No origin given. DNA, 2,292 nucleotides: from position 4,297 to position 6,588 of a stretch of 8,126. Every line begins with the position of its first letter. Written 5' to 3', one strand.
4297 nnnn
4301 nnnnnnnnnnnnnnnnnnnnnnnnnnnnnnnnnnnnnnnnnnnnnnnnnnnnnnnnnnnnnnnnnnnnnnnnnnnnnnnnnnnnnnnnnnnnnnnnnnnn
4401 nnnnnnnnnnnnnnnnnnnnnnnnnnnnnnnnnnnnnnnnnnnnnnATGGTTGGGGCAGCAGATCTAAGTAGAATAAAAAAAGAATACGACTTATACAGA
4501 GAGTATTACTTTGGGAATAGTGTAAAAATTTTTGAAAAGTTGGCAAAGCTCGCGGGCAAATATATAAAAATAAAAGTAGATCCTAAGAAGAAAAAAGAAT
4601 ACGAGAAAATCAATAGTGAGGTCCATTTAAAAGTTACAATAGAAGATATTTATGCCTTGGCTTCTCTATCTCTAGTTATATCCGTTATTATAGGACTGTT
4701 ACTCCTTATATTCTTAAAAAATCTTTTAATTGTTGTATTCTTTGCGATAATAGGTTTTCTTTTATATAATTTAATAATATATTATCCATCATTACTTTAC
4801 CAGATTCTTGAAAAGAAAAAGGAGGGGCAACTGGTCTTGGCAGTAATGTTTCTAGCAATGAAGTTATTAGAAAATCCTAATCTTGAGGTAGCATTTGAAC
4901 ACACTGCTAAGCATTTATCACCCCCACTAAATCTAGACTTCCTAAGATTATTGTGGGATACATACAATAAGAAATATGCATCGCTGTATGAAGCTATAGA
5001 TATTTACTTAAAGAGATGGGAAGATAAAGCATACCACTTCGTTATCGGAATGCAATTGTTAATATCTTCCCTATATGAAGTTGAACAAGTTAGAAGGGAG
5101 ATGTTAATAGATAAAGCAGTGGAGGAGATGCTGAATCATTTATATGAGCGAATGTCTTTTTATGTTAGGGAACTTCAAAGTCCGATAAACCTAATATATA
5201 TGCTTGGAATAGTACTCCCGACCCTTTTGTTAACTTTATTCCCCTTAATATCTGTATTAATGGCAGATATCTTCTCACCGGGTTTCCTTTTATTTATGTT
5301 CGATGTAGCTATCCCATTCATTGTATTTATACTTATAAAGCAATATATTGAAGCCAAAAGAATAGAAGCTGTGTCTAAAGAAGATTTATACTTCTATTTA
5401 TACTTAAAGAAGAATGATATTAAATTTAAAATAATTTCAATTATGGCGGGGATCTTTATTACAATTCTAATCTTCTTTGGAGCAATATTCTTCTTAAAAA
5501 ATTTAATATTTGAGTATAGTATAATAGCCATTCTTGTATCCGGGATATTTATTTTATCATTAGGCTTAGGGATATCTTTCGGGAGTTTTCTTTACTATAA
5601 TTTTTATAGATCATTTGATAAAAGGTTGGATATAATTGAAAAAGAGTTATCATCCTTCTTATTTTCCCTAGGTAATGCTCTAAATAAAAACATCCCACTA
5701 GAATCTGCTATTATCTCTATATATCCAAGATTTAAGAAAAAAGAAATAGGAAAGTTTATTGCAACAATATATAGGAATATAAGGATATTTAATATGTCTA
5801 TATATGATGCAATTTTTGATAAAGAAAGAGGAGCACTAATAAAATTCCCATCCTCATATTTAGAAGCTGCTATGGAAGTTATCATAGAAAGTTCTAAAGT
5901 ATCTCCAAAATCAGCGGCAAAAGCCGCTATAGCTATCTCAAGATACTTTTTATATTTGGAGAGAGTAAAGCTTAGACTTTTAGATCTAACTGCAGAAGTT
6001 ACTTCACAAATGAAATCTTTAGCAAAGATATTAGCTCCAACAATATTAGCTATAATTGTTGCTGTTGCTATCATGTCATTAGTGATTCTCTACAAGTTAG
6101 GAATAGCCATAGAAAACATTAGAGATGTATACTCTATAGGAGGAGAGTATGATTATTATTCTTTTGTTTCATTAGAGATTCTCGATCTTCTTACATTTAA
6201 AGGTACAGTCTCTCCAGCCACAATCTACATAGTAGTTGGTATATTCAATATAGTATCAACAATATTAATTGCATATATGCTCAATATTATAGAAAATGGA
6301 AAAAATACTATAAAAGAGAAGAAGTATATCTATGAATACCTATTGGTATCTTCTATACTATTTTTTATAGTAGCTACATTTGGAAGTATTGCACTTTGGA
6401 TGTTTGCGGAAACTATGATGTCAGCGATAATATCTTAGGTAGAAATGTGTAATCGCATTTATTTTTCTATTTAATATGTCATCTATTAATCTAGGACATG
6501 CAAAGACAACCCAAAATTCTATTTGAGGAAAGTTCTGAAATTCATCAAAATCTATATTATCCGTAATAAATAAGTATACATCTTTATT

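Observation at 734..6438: Divergent two-operon locus: FlaI/PilB-like ATPase and FlaJ/TadC-like platform facing a coiled-coil / Gln-rich / Cys-rich-ectoprotein trio; candidate non-canonical type IV filament-related machine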

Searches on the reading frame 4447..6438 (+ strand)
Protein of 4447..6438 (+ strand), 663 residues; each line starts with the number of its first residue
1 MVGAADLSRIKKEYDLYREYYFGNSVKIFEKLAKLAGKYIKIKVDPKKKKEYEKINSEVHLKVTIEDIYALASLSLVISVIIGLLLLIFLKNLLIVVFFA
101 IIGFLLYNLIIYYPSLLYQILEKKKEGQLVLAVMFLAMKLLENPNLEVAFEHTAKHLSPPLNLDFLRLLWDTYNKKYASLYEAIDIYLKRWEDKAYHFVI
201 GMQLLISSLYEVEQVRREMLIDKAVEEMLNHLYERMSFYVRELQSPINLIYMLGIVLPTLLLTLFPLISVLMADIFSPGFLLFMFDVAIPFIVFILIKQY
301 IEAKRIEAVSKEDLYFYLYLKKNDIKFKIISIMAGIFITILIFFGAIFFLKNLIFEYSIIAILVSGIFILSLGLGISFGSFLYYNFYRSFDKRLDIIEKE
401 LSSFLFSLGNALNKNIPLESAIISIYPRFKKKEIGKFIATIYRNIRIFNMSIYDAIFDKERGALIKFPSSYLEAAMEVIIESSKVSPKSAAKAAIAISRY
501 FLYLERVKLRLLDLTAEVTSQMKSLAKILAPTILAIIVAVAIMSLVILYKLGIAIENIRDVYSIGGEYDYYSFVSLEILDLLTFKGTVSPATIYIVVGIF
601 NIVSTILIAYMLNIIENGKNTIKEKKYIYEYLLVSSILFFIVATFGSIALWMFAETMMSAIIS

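Call 3: search_protein_families(library=pfam, proteins=[window:4447-6438:+], max_evalue=0.1)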
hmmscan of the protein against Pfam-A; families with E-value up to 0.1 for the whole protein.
window:4447-6438:+ (663 aa): 0 families

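Call 4: search_protein_families(library=ncbifam, proteins=[window:4447-6438:+], max_evalue=0.1)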
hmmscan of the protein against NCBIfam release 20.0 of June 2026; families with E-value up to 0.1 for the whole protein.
window:4447-6438:+ (663 aa): 0 families

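Call 5: find_encoding_contigs(protein=window:4447-6438:+, flank=10000, max_places=6)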
Protein window:4447-6438:+ (663 aa): 3 contigs read that carry it; 3 places shown.
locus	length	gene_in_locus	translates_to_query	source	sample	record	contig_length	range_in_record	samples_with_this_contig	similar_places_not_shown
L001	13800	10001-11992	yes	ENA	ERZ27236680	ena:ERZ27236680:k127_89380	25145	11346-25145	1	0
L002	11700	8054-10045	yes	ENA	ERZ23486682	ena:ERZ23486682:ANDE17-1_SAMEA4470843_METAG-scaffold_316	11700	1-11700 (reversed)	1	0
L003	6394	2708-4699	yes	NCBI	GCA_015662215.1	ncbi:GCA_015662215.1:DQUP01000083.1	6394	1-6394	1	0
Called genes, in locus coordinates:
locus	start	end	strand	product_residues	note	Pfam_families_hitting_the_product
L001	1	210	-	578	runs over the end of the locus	PF02518:HATPase_c, PF13589:HATPase_c_3, PF09239:Topo-VIb_trans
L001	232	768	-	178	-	PF22891:KH_PNO1_2nd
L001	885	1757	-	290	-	PF02775:TPP_enzyme_C, PF12367:PFO_beta_C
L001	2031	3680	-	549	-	PF01558:POR, PF01855:POR_N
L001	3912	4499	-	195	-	PF13549:ATP-grasp_5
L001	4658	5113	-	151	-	PF19045:Ligase_CoA_2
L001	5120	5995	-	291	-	PF02629:CoA_binding, PF13380:CoA_binding_2, PF13607:Succ_CoA_lig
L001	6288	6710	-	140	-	-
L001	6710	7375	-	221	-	-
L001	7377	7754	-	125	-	-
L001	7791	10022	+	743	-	PF00437:T2SSE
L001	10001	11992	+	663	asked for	-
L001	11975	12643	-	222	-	PF01866:Diphthamide_syn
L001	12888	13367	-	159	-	PF09183:DUF1947 (weak), PF01472:PUA, PF03657:UPF0113 (weak), PF26292:PUA_elF2D (weak)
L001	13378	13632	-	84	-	-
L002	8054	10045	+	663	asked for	-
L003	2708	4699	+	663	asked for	-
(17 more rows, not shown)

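Call 46: search_protein_families(library=pfam, proteins=[window:4447-6438:+], max_evalue=10)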
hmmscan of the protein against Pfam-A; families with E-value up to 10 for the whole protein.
window:4447-6438:+ (663 aa): 0 families

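Call 47: search_solved_structures(query=A1, max_evalue=10, show_alignments=2)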
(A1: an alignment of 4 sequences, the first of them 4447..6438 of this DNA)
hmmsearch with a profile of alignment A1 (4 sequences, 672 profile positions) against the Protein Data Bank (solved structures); distinct sequences matched with E-value up to 10: 0.

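Call 66: search_solved_structures(query=A6, max_evalue=10, show_alignments=2)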
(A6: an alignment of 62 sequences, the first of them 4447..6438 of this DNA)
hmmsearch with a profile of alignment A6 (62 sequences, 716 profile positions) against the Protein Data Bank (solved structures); distinct sequences matched with E-value up to 10: 22.
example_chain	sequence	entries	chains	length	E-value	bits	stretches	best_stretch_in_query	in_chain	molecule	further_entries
5a8e_A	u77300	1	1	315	0.061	14.9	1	357-454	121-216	BETA1 ADRENERGIC RECEPTOR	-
2y00_A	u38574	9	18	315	0.068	14.8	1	357-454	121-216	BETA-1 ADRENERGIC RECEPTOR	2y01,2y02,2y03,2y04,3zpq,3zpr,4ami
4bvn_A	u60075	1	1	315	0.086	14.4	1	357-454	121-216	BETA-1 ADRENERGIC RECEPTOR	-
2vt4_A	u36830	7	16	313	0.099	14.2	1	357-454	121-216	BETA1 ADRENERGIC RECEPTOR | BETA-1 ADRENERGIC RECEPTOR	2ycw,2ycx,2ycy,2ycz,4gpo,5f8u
6tko_A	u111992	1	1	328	0.16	13.5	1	357-453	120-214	Beta-1 adrenergic receptor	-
1pc2_A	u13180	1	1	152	0.46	12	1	13-101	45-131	mitochondria fission protein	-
8s4d_A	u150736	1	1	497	0.75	11.3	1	363-460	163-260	Apelin receptor,Soluble cytochrome b562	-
7yka_A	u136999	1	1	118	0.9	11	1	13-83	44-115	Mitochondrial fission 1 protein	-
1iyg_A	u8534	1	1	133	0.95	11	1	13-84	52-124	Hypothetical protein (2010003O14)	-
9avc_A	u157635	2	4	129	0.99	10.9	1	12-84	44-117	Mitochondrial fission 1 protein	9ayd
7yka_B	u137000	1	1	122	1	10.9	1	13-84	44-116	Fis1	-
8u1z_A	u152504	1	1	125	1.1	10.8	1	13-84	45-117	Mitochondrial fission 1 protein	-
7ya9_A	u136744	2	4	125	1.1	10.8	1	13-84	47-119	Mitochondrial fission 1 protein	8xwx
9ave_A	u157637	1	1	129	1.1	10.8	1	13-84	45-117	Mitochondrial fission 1 protein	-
8a3w_Q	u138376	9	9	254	1.1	10.8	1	38-87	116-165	Putative 60S ribosomal protein L19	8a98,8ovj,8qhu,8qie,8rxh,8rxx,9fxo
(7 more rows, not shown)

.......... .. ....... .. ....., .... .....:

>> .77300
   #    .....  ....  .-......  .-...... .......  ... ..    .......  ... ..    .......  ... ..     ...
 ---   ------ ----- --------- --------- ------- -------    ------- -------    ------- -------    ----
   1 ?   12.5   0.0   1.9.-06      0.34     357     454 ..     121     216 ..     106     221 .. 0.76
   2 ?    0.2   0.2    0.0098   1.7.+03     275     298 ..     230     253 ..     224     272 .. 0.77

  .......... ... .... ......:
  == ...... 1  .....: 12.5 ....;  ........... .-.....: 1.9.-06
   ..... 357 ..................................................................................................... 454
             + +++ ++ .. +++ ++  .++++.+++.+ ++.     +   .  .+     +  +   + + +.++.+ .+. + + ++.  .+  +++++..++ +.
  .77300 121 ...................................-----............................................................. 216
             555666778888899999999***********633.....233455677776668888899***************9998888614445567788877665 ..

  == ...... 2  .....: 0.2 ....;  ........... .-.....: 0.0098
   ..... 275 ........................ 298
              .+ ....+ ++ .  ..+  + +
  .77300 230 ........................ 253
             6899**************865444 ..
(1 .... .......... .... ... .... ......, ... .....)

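Call 68: search_protein_families(library=pfam, alignment_id=A6, max_evalue=1)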
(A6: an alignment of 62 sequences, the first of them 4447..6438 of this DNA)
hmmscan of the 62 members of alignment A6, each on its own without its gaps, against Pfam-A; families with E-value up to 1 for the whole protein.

A. member 1, window:4447-6438:+ (663 aa): 0 families

B. families by the number of members that match (of 62 scanned): 43 families (the first 25 are shown)
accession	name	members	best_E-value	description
PF20990.2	DUF2207_C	24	5.1e-06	Predicted membrane protein (DUF2207) C-terminal domain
PF00482.28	T2SSF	23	0.00012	Type II secretion system (T2SS), protein F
PF04513.17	Baculo_PEP_C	20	0.0013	Baculovirus polyhedron envelope protein, PEP, C terminus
PF09769.14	ApoO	8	0.0025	Apolipoprotein O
PF03885.18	DUF327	7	0.026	Protein of unknown function (DUF327)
PF04246.17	RseC_MucC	5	0.0012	Positive regulator of sigma(E), RseC/MucC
PF12420.13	DUF3671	3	9.3e-05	Fam-L, Fam-M like protein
PF01988.24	VIT1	3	0.056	VIT family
PF01865.21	PhoU_div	2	0.0058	Protein of unknown function DUF47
PF16257.11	UxaE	2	0.12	tagaturonate epimerase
PF05130.17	FlgN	2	0.15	FlgN protein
PF11028.14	TMEM260-like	1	0.014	Protein O-mannosyl-transferase TMEM260-like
PF14853.12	Fis1_TPR_C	1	0.016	Fis1 C-terminal tetratricopeptide repeat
PF08320.17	PIG-X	1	0.016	PIG-X / PBN1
PF00798.23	Arena_glycoprot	1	0.046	Arenavirus glycoprotein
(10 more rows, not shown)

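Call 69: find_homologous_proteins(query=window:4447-6438:+, max_evalue=0.001)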
Query window:4447-6438:+ (663 aa): 282 proteins with E <= 0.001 among 8000 candidates; the best 120 are listed.
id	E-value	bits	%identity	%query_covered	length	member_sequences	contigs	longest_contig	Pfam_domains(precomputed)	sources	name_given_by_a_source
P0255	0.0e+0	1367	100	100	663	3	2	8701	-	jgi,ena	-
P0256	2.3e-269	914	65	100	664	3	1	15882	-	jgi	-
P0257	2.2e-249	848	60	99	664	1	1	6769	-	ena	-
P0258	1.2e-245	836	61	97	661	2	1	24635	-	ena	-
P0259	1.8e-194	667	48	98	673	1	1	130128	-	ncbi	-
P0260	1.4e-81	294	30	98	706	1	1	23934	-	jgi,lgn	jgi:hypothetical protein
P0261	2.3e-75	273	29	97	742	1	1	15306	-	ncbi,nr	ncbi:hypothetical protein HYV82_02680 [Candidatus Woesearchaeota archaeon]|nr:hypothetical protein [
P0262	3.2e-75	273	30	97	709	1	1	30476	-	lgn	-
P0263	1.5e-74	271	31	96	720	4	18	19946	-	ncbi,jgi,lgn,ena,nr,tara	ncbi:MAG: hypothetical protein QGH34_00135 [Candidatus Woesearchaeota archaeon]|jgi:hypothetical pro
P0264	4.2e-74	269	31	98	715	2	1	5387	-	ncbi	-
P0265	5.8e-74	269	30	93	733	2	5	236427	-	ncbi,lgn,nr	ncbi:hypothetical protein HYY74_04920 [Candidatus Woesearchaeota archaeon]|nr:hypothetical protein [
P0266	7.5e-74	268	28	100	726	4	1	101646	-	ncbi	-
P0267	4.1e-72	263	30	100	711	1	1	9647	-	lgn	-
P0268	9.7e-72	261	30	95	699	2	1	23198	-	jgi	jgi:hypothetical protein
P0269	2.3e-71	260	29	96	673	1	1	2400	-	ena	-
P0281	5.7e-70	255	31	99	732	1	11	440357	-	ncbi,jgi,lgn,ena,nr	ncbi:hypothetical protein HOD75_02385 [archaeon]|jgi:hypothetical protein|nr:hypothetical protein [a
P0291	4.3e-68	249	29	96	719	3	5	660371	-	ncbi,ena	-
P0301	3.5e-67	246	30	94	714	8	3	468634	-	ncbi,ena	ncbi:MAG: hypothetical protein AABW82_03885 [Nanoarchaeota archaeon]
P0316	1.7e-66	244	30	94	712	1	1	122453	-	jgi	jgi:Flp pilus assembly protein TadB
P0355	9.8e-65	238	30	96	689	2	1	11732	-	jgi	jgi:Flp pilus assembly protein TadB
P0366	2.1e-64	237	29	97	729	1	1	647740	-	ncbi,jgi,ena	ncbi:MAG: hypothetical protein WC438_02100 [Candidatus Pacearchaeota archaeon]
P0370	2.7e-64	237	29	98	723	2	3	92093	-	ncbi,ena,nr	ncbi:hypothetical protein CMI41_03465 [Candidatus Pacearchaeota archaeon]|nr:hypothetical protein [C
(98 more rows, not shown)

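Call 77: predict_structure(alignment_id=A7)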
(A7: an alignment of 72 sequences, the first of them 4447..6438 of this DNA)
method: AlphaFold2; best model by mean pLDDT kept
length: 663 residues; sequences in the alignment: 72
mean_pLDDT: 87.3   pTM: 0.83
mean pLDDT of the five models: 87.3, 85.3, 83.8, 83.1, 82.6
residues with pLDDT >= 90: 331; 70-90: 286; 50-70: 43; < 50: 3
segments of 3 or more residues with pLDDT < 50: 1-3
pLDDT, mean of each block of 10 residues (from residue 1): 60 77 85 96 94 90 94 96 91 87 91 90 87 88 90 85 90 93 95 93 96 93 90 83 87 87 83 80 88 89 67 64 79 87 82 75 93 95 89 89 95 96 95 95 95 92 86 86 88 87 82 84 91 94 89 83 63 63 73 94 95 88 93 97 97 93 85
secondary structure, 60 per line:
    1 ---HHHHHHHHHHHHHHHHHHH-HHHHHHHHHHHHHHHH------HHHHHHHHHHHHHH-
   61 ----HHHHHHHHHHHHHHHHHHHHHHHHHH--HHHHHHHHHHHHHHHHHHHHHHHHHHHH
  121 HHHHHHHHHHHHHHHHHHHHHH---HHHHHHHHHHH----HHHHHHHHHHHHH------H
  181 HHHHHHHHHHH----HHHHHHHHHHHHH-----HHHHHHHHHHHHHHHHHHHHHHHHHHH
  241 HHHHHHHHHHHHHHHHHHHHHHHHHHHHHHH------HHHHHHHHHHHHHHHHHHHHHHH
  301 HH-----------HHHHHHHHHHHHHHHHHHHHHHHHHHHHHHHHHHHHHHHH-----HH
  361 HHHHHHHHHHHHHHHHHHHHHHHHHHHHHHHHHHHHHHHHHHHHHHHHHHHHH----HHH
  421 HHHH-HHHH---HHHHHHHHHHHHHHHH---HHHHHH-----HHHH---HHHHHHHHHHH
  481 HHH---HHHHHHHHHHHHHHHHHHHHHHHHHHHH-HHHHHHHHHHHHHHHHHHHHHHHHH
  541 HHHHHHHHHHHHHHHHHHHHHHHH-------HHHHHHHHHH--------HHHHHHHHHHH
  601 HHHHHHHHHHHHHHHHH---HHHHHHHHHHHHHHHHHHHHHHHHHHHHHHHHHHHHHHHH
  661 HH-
elements in order: H4-22 H24-39 H46-59 H65-90 H93-142 H146-156 H161-173 H180-191 H196-208 H214-271 H278-302 H314-353 H359-413 H418-424 H426-429 H433-448 H452-457 H463-466 H470-483 H487-514 H516-564 H572-581 H590-617 H621-662

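Call 81: fold_search(model_id=the predicted structure, library=pdb)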
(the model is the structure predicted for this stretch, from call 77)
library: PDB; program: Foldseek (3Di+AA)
matches with E <= 10: 158; with E <= 0.001: 0
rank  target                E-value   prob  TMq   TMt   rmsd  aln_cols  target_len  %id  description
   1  8qah_A                6.4e-01  0.11  0.09  0.13  31.7       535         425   14  X-ray crystal structure of a de novo designed single-chain parallel coiled-coil alpha-helical barrel with 8 inner heli (released 2024-07-03)
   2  8f7n                  6.6e-01  0.28  0.14  0.22  37.5       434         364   10  Crystal structure of chemoreceptor McpZ ligand sensing domain (released 2023-07-05)
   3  7rtv_A                7.7e-01  0.09  0.08  0.12  39.8       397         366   11  Cryo-EM structure of monomeric TTYH2 (released 2021-09-22)
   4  3jc8_Ca               8.0e-01  0.47  0.15  0.26  24.7       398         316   12  Architectural model of the type IVa pilus machine in a piliated state (released 2016-03-16)
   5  9nu4_A                1.4e+00  0.06  0.10  0.10  27.3       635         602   12  Structure of MurJ in complex with single gene lysis protein from phage M (released 2026-02-11)
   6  6bfi_A                1.5e+00  0.11  0.13  0.11  32.5       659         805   10  Vinculin homolog in a sponge (phylum Porifera) reveals vertebrate-like cell adhesions involved in early multicellular  (released 2018-06-13)
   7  9hkm_A                1.6e+00  0.10  0.13  0.17  33.3       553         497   12  Transient activated state of BetP-M150E (released 2025-12-17)
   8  8vp6_A                1.7e+00  0.12  0.11  0.11  26.9       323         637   13  Cryo-EM structure of the ABC transporter PCAT1 bound with Mg_class_2 (released 2024-10-30)
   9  8ont_A                1.8e+00  0.08  0.09  0.13  34.5       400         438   11  Structure of Setaria italica NRAT in complex with a nanobody (released 2023-04-12)
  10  9hkm_C                1.9e+00  0.07  0.11  0.14  32.2       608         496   12  Transient activated state of BetP-M150E (released 2025-12-17)
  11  7rtw_A                1.9e+00  0.07  0.08  0.12  39.5       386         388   12  Cryo-EM structure of a TTYH3 cis-dimer (released 2021-08-25)
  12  9i5z_C                1.9e+00  0.06  0.11  0.14  33.4       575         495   10  Upregulated state of BetP in potassium (released 2026-02-18)
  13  6s4m                  1.9e+00  0.03  0.07  0.10  30.6       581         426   12  Crystal structure of the human organic anion transporter MFSD10 (TETRAN) (released 2020-05-13)
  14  7pp1                  2.0e+00  0.11  0.10  0.16  26.7       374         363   13  Crystal structure of the P2Y12 receptor in complex with the inverse agonist selatogrel. (released 2022-11-02)
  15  4llh_C                2.0e+00  0.04  0.09  0.11  33.9       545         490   10  Substrate bound outward-open state of the symporter BetP (released 2014-05-07)
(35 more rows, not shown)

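Call 87: search_protein_families(library=pfam, proteins=[P0260, P0263, P0265, P0281, P0291, P0301, P0316, P0355, P0366, P0370], max_evalue=0.5)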
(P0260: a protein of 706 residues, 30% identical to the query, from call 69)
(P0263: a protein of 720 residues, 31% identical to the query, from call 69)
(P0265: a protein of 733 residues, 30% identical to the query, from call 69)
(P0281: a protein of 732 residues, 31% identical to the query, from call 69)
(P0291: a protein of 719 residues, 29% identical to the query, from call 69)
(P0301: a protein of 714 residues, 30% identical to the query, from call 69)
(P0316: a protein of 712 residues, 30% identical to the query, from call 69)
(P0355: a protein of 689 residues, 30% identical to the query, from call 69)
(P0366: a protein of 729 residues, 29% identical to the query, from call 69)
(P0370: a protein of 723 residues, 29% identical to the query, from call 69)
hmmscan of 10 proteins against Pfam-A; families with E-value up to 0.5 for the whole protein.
P0260 (706 aa): 3 families
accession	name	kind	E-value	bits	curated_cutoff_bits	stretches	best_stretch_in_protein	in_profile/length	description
PF20990.2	DUF2207_C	-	0.0068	16.6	33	2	87-136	136-187/247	Predicted membrane protein (DUF2207) C-terminal domain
PF14946.11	DUF4501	-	0.059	13.8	29.6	1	410-450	94-134/179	Domain of unknown function (DUF4501)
PF03408.20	Foamy_virus_ENV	-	0.37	8.9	27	1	49-139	888-978/982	Foamy virus envelope protein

P0263 (720 aa): 0 families

P0265 (733 aa): 0 families

P0281 (732 aa): 3 families
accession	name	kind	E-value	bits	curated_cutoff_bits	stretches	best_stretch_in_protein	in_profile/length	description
PF20990.2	DUF2207_C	-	0.017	15.3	33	1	51-153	72-191/247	Predicted membrane protein (DUF2207) C-terminal domain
PF04513.17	Baculo_PEP_C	-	0.056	13.9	38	1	553-632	36-123/140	Baculovirus polyhedron envelope protein, PEP, C terminus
PF08285.16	DPM3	-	0.4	11.3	25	0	649-705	30-86/90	Dolichol-phosphate mannosyltransferase subunit 3 (DPM3)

P0291 (719 aa): 1 family
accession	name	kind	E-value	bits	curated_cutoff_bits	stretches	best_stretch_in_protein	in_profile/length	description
PF13903.11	Claudin_2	-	0.011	16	29.1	1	63-135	68-139/192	PMP-22/EMP/MP20/Claudin tight junction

P0301 (714 aa): 4 families
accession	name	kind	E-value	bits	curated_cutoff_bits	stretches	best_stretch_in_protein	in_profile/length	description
PF00482.28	T2SSF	-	0.0045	17.4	25.2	2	164-286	13-125/125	Type II secretion system (T2SS), protein F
PF03885.18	DUF327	-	0.019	15.4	25.8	1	477-586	25-130/143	Protein of unknown function (DUF327)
PF04513.17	Baculo_PEP_C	-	0.032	14.7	38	1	550-617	36-104/140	Baculovirus polyhedron envelope protein, PEP, C terminus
PF20990.2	DUF2207_C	-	0.091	12.9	33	1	75-136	127-192/247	Predicted membrane protein (DUF2207) C-terminal domain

P0316 (712 aa): 2 families
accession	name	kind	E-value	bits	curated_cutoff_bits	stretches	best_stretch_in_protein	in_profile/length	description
PF03885.18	DUF327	-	0.14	12.5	25.8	1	533-585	75-130/143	Protein of unknown function (DUF327)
PF11023.14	DUF2614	-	0.37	11.4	21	0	90-140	12-62/111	Zinc-ribbon containing domain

P0355 (689 aa): 4 families
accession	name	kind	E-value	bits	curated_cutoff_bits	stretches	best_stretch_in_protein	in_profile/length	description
PF08592.16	Anthrone_oxy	-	0.017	15.7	27.3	0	87-137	12-64/106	Anthrone oxygenase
PF00482.28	T2SSF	-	0.08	13.3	25.2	1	441-541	6-96/125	Type II secretion system (T2SS), protein F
PF04513.17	Baculo_PEP_C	-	0.1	13.1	38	1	506-583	34-126/140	Baculovirus polyhedron envelope protein, PEP, C terminus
PF20990.2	DUF2207_C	-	0.27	11.3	33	0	53-105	140-190/247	Predicted membrane protein (DUF2207) C-terminal domain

P0366 (729 aa): 6 families
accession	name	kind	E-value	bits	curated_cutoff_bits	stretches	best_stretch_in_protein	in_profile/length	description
PF08592.16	Anthrone_oxy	-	0.047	14.3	27.3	0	129-180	5-64/106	Anthrone oxygenase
PF20990.2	DUF2207_C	-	0.049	13.8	33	1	48-150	103-194/247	Predicted membrane protein (DUF2207) C-terminal domain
PF14270.11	DUF4358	-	0.061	14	25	0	4-29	54-79/102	Domain of unknown function (DUF4358)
PF12420.13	DUF3671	-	0.077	12.9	34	1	18-144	85-209/223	Fam-L, Fam-M like protein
PF17231.7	DUF5305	-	0.081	12.8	29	0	671-721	86-137/217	Family of unknown function (DUF5305)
PF05064.18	Nsp1_C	-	0.18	12.1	24.1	1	1-28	13-40/114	Nsp1-like C-terminal region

P0370 (723 aa): 2 families
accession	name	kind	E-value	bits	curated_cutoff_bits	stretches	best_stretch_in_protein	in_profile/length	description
PF00335.26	Tetraspanin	-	0.039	14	32.1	1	87-235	45-137/225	Tetraspanin family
PF17279.8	DUF5344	-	0.36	11.8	27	0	11-58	17-64/87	Family of unknown function (DUF5344)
